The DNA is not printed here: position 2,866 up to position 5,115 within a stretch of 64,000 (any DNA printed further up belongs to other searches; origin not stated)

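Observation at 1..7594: Mycofactocin genes fused into one operon with a TMADH/FadH-like Fe-S flavoprotein and a complete ETF / ETF-quinone oxidoreductase (FixABCX) module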

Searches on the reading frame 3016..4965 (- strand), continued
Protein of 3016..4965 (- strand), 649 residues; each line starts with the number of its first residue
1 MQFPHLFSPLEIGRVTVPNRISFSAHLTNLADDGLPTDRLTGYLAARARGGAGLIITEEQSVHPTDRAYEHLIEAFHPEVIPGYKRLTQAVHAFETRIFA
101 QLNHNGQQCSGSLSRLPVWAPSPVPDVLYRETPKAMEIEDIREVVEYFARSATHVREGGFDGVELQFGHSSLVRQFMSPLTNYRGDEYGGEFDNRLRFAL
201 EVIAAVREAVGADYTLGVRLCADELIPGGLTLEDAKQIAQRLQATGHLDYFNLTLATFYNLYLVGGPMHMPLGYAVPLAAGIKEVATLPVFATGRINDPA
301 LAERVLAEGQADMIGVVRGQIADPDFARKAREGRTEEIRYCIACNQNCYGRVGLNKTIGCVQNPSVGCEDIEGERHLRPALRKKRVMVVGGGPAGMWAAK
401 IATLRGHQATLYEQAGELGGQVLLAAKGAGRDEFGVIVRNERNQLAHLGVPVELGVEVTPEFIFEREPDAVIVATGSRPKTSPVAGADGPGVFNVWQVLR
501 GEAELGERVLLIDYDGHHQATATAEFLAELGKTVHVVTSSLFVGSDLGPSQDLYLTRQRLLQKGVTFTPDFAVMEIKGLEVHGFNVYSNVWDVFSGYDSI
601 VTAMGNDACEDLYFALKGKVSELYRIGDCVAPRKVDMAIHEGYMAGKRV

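Call 30: search_solved_structures(query=window:3016-4965:-, max_evalue=1e-10, show_alignments=0)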
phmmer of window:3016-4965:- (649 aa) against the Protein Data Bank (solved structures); distinct sequences matched with E-value up to 1e-10: 138 (the best 60 are shown).
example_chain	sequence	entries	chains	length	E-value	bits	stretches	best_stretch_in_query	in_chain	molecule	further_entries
6qkg_A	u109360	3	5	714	1.1e-93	318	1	3-648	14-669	NCR A | NCR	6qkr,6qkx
1ps9_A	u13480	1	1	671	2e-84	287.4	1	3-532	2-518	2,4-dienoyl-CoA reductase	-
3k30_A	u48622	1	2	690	3.3e-60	207.4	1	4-646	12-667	Histamine dehydrogenase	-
1djq_A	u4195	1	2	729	1.4e-57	198.7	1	6-538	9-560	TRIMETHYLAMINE DEHYDROGENASE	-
1djn_A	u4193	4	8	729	1.5e-57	198.6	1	6-538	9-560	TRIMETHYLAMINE DEHYDROGENASE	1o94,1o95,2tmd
6l6j_A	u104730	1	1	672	2e-55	191.5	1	3-648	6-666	Oxidored_FMN domain-containing protein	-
6de6_A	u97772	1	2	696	5.6e-55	190.1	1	4-643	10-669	Histamine dehydrogenase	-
8pun_A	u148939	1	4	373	1.7e-43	152.2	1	6-326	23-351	NADPH dehydrogenase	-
1z41_A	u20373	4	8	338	3.9e-42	147.7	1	6-337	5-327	Probable NADH-dependent flavin oxidoreductase yqjM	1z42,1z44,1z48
7o0t_A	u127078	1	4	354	1.9e-41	145.4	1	4-331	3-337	NADH:flavin oxidoreductase/NADH oxidase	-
3gr7_A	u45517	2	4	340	1.9e-39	138.8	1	6-327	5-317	NADPH dehydrogenase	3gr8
3krz_A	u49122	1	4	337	8.2e-39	136.7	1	6-325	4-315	NADH:flavin oxidoreductase/NADH oxidase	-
3kru_A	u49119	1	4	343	8.6e-39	136.6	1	6-325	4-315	NADH:flavin oxidoreductase/NADH oxidase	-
5ocs_A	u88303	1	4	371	7.9e-38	133.4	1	4-326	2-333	Putative NADH-depentdent flavin oxidoreductase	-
9iuv_A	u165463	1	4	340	1.6e-37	132.4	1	6-327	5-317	NADPH dehydrogenase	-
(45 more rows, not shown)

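Call 38: search_solved_structures(query=L028:14669-15628:+, max_evalue=0.001)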
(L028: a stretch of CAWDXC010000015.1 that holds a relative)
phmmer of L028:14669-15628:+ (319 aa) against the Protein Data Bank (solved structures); distinct sequences matched with E-value up to 0.001: 10.
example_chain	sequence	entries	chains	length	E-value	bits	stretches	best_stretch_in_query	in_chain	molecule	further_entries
6fah_B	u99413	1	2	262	5.2e-15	58.6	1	18-229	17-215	Caffeyl-CoA reductase-Etf complex subunit CarD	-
5ol2_B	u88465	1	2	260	2.2e-12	50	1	17-151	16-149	Electron transfer flavoprotein small subunit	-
1o94_C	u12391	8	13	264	5e-11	45.6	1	26-233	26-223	ELECTRON TRANSFER FLAVOPROTEIN BETA-SUBUNIT | ELECTRON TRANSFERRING FLAVOPROTEIN BETA-SUBUNIT | Electron transfer flavoprotein subunit beta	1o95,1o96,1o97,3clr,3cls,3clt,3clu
4kpu_B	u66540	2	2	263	2.1e-10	43.5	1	18-241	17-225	Electron transfer flavoprotein alpha/beta-subunit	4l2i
7koe_A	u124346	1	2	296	4.5e-09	39.1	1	24-228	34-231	Electron transfer flavoprotein, beta subunit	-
1efp_B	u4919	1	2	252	1.2e-08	37.7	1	36-185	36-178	PROTEIN (ELECTRON TRANSFER FLAVOPROTEIN)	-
2a1t_S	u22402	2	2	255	1.7e-07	34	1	14-191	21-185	Electron transfer flavoprotein beta-subunit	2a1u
7qh2_B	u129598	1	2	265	2.7e-07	33.3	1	18-155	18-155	Lactate dehydrogenase (NAD(+),ferredoxin) subunit LctB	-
1efv_B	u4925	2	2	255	6.4e-07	32.1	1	14-189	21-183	ELECTRON TRANSFER FLAVOPROTEIN | Electron transfer flavoprotein beta-subunit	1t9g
5ow0_B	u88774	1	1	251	6.3e-05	25.5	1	35-169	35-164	Electron transfer flavoprotein, beta subunit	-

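Call 40: search_solved_structures(query=L028:14669-15628:+, max_evalue=1e-7, show_alignments=5)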
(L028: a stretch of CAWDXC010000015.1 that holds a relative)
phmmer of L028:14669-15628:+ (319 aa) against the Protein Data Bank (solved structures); distinct sequences matched with E-value up to 1e-7: 6.
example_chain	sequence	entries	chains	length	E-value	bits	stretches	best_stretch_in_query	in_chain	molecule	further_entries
6fah_B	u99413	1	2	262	5.2e-15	58.6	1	18-229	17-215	Caffeyl-CoA reductase-Etf complex subunit CarD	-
5ol2_B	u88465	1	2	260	2.2e-12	50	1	17-151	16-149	Electron transfer flavoprotein small subunit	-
1o94_C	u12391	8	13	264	5e-11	45.6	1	26-233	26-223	ELECTRON TRANSFER FLAVOPROTEIN BETA-SUBUNIT | ELECTRON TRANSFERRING FLAVOPROTEIN BETA-SUBUNIT | Electron transfer flavoprotein subunit beta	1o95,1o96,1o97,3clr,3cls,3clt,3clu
4kpu_B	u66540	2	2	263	2.1e-10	43.5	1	18-241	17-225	Electron transfer flavoprotein alpha/beta-subunit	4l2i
7koe_A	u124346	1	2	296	4.5e-09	39.1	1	24-228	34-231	Electron transfer flavoprotein, beta subunit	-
1efp_B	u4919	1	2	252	1.2e-08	37.7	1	36-185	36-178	PROTEIN (ELECTRON TRANSFER FLAVOPROTEIN)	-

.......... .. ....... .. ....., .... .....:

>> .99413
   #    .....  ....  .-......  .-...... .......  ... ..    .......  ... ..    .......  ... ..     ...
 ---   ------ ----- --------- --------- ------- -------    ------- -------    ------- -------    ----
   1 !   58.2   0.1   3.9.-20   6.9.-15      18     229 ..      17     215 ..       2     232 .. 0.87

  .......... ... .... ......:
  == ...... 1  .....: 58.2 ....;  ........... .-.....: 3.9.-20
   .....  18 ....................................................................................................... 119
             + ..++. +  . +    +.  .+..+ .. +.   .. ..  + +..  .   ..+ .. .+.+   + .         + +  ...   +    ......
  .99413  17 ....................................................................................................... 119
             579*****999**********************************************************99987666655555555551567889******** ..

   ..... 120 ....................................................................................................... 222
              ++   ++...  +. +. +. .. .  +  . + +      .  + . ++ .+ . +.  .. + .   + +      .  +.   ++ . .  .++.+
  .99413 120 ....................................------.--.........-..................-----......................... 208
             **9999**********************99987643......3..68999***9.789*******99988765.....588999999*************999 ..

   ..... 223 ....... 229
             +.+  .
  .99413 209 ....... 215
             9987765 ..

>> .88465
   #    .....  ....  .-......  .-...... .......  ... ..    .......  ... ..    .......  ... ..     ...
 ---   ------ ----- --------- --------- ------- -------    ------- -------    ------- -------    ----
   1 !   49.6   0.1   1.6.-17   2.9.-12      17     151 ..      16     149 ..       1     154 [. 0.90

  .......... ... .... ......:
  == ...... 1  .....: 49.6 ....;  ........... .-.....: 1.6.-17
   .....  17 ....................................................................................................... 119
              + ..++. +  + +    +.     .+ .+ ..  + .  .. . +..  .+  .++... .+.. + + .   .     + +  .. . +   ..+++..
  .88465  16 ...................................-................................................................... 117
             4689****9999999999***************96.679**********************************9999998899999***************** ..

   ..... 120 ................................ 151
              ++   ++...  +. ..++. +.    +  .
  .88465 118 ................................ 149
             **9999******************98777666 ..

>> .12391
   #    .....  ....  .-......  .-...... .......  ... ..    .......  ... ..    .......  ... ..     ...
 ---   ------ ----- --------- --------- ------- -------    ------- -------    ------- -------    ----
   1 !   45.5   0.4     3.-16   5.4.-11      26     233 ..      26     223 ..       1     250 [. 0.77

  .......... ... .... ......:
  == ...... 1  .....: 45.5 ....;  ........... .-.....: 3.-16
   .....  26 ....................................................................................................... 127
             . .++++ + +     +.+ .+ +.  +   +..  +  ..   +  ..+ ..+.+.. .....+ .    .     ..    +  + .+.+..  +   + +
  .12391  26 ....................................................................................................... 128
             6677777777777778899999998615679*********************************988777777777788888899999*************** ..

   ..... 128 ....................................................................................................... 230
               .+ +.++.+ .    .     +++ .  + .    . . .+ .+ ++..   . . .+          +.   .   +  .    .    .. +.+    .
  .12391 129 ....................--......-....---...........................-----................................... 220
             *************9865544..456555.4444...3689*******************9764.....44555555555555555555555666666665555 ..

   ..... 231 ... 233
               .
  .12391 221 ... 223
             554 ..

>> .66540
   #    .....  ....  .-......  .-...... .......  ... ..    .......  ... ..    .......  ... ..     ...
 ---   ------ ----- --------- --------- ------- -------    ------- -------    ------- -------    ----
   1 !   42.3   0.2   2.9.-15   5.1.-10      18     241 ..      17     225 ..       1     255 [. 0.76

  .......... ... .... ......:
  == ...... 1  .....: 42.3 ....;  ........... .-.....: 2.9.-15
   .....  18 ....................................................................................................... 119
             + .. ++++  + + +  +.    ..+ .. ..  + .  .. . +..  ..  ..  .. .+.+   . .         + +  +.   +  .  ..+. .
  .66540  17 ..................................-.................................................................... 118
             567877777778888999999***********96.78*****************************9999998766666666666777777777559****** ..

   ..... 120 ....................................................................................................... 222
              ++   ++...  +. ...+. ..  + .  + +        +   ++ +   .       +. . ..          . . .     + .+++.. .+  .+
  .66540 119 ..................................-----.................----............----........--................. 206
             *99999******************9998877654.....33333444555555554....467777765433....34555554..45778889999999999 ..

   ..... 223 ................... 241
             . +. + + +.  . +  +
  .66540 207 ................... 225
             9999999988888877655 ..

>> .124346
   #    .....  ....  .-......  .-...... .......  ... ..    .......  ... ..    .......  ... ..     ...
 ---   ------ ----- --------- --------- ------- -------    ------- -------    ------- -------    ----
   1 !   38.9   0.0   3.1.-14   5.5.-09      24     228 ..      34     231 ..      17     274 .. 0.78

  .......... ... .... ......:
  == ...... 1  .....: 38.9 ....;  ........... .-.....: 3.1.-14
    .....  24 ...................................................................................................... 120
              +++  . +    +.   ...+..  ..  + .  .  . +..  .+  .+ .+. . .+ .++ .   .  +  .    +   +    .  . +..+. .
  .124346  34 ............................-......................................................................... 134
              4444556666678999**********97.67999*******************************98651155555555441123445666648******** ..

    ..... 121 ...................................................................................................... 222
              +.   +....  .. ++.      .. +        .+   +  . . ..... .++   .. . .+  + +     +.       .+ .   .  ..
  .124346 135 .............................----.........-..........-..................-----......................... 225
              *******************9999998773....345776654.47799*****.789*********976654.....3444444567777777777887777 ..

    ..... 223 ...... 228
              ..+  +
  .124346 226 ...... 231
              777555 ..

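Call 56: search_protein_families(library=ncbifam, proteins=[L059:11962-12966:+, L059:14639-15532:+, L059:12963-14261:+, L059:14246-14536:+, L022:11947-12954:+, L022:14470-15453:+, L035:11964-12980:+, L035:14554-15468:+, L059:10001-11962:+, L022:7256-8428:+], max_evalue=1e-20)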
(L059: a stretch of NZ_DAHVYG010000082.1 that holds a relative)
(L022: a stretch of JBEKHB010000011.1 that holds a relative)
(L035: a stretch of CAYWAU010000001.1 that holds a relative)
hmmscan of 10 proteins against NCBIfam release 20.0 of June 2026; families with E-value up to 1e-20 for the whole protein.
L059:11962-12966:+ (334 aa): 4 families
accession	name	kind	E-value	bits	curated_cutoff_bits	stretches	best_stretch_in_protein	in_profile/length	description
NF038209.1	mft_etfA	equivalog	2.4e-43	148.6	240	1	70-325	50-301/303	mycofactocin-associated electron transfer flavoprotein alpha subunit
NF042970.1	AcrlCoAredClosAcrA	equivalog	8.5e-37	127.1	600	1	126-328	153-359/360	acryloyl-CoA reductase electron transfer subunit beta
NF051845.1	EtFlavAlphaProt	equivalog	4.2e-23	82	600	1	6-328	92-401/406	electron transfer flavoprotein subunit alpha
NF008884.0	PRK11916.1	equivalog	7.3e-21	74.8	528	0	58-325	46-309/312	electron transfer flavoprotein subunit alpha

L059:14639-15532:+ (297 aa): 0 families

L059:12963-14261:+ (432 aa): 4 families
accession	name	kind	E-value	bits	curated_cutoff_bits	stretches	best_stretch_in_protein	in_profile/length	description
NF007542.0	PRK10157.1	subfamily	3.1e-109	365.5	610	1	4-426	5-422/428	FAD-dependent oxidoreductase FixC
NF007450.0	PRK10015.1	subfamily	1e-106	357.3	466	1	4-427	5-424/429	FAD-dependent oxidoreductase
TIGR02032.1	GG-red-SF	subfamily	3.1e-38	132.2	158.8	1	5-333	1-297/297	geranylgeranyl reductase family protein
NF041080.1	DGGGPL_reductase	equivalog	4.6e-23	81.8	580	0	5-166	2-157/447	digeranylgeranylglycerophospholipid reductase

L059:14246-14536:+ (96 aa): 0 families

L022:11947-12954:+ (335 aa): 5 families
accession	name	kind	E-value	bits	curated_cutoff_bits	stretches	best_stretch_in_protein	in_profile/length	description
NF042970.1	AcrlCoAredClosAcrA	equivalog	8.9e-47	159.9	600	1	128-328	156-359/360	acryloyl-CoA reductase electron transfer subunit beta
NF038209.1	mft_etfA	equivalog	2.9e-40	138.5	240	1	62-326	46-302/303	mycofactocin-associated electron transfer flavoprotein alpha subunit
NF008884.0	PRK11916.1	equivalog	2.4e-33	115.8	528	1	48-328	37-312/312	electron transfer flavoprotein subunit alpha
NF002889.0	PRK03363.1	equivalog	1.6e-21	77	549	1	73-325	61-310/313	electron transfer flavoprotein subunit alpha/FixB family protein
NF051845.1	EtFlavAlphaProt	equivalog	3.4e-21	75.7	600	1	2-332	88-405/406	electron transfer flavoprotein subunit alpha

L022:14470-15453:+ (327 aa): 2 families
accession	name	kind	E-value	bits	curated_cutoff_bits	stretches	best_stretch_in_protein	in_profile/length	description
NF040731.1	flavo_sub_EftB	exception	3.4e-30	105.3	445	1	22-248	1-215/260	electron transfer flavoprotein subunit beta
NF042971.1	AcrlCoAredClosAcrB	equivalog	1.7e-23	83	475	1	21-240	1-209/266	acryloyl-CoA reductase electron transfer subunit gamma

L035:11964-12980:+ (338 aa): 4 families
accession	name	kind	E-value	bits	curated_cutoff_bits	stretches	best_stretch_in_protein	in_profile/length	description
NF042970.1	AcrlCoAredClosAcrA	equivalog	1.3e-62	212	600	2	141-330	165-359/360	acryloyl-CoA reductase electron transfer subunit beta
NF038209.1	mft_etfA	equivalog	5.1e-46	157.4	240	1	36-328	21-302/303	mycofactocin-associated electron transfer flavoprotein alpha subunit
NF008884.0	PRK11916.1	equivalog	1.5e-31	109.9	528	1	37-328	26-310/312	electron transfer flavoprotein subunit alpha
NF051845.1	EtFlavAlphaProt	equivalog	2.7e-27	95.8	600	1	27-333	111-404/406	electron transfer flavoprotein subunit alpha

L035:14554-15468:+ (304 aa): 2 families
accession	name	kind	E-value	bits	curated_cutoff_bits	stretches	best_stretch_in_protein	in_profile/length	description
NF040731.1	flavo_sub_EftB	exception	1.6e-30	106.4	445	1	6-238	1-231/260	electron transfer flavoprotein subunit beta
TIGR04503.1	mft_etfB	hypoth_equivalog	1.1e-22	80.7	200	1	37-292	28-288/290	mycofactocin-associated electron transfer flavoprotein beta subunit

L059:10001-11962:+ (653 aa): 8 families
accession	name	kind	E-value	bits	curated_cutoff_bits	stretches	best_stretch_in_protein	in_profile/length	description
TIGR03997.1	mycofact_OYE_2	equivalog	5.5e-302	1003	793.15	1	5-653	1-645/645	mycofactocin system FadH/OYE family oxidoreductase 2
NF041087.1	bile_acid_BaiCD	equivalog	1.7e-122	409.7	825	1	3-653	1-642/642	bile acid Fe-S flavoenzyme BaiCD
TIGR03996.1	mycofact_OYE_1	hypoth_equivalog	2.5e-109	366.6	627.9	1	9-648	5-631/633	mycofactocin system FadH/OYE family oxidoreductase 1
NF045599.1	bili_reduct_long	exception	2.5e-105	353.1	750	1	6-652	1-640/641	bilirubin reductase, long form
NF045592.1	bili_reduct_N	equivalog_domain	1.3e-59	202.2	425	1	6-363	2-363/363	bilirubin reductase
NF006101.0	PRK08255.1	equivalog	4.2e-56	190.5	1078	1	3-325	396-725/768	bifunctional salicylyl-CoA 5-hydroxylase/oxidoreductase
NF010047.0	PRK13523.1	equivalog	8.4e-52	176.3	431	1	5-337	4-327/339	NADPH dehydrogenase NamA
NF007899.0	PRK10605.1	subfamily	5.2e-34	118.1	403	0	131-331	147-338/365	N-ethylmaleimide reductase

L022:7256-8428:+ (390 aa): 13 families
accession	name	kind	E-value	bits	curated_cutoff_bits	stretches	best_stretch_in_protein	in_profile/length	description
TIGR03989.1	Rxyl_3153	subfamily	5.7e-102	341.7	440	1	23-378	1-360/370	NDMA-dependent alcohol dehydrogenase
TIGR02818.1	adh_III_F_hyde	equivalog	3.3e-78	263.3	543.95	1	23-378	1-358/368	S-(hydroxymethyl)glutathione dehydrogenase/class III alcohol dehydrogenase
TIGR03451.1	mycoS_dep_FDH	equivalog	1.7e-66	224.4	512.9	1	24-380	2-350/358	S-(hydroxymethyl)mycothiol dehydrogenase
NF041097.1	keto_inos_dh_IolM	equivalog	3.1e-36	124.9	450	0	37-127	41-140/389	scyllo-inosose 3-dehydrogenase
NF006940.0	PRK09422.1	equivalog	5.1e-35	121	344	1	24-386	1-332/338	alcohol dehydrogenase AdhP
NF010344.0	PRK13771.1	subfamily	4.6e-34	117.9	349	1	24-386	1-330/334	putative alcohol dehydrogenase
TIGR00692.1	tdh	equivalog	3.3e-32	111.8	458.35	0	38-127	13-106/340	L-threonine 3-dehydrogenase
TIGR03366.1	HpnZ_proposed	hypoth_equivalog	1.5e-29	103.2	328.1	1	46-311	3-259/315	putative phosphonate catabolism associated alcohol dehydrogenase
NF003808.0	PRK05396.1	equivalog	2.5e-28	98.9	380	0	25-127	2-108/341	L-threonine 3-dehydrogenase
NF007489.0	PRK10083.1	equivalog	4.3e-26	91.7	376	0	26-127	3-104/339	Zn-dependent oxidoreductase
NF041172.1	AcrlCoa_red_Thmprot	equivalog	1.9e-25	89.5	500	0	24-129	1-107/334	acryloyl-CoA reductase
NF007642.0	PRK10309.1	equivalog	1.3e-21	77.2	550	0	47-127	24-104/347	galactitol-1-phosphate 5-dehydrogenase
TIGR03201.1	dearomat_had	equivalog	9.7e-21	74.2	338.65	0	30-381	5-341/349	6-hydroxycyclohex-1-ene-1-carbonyl-CoA dehydrogenase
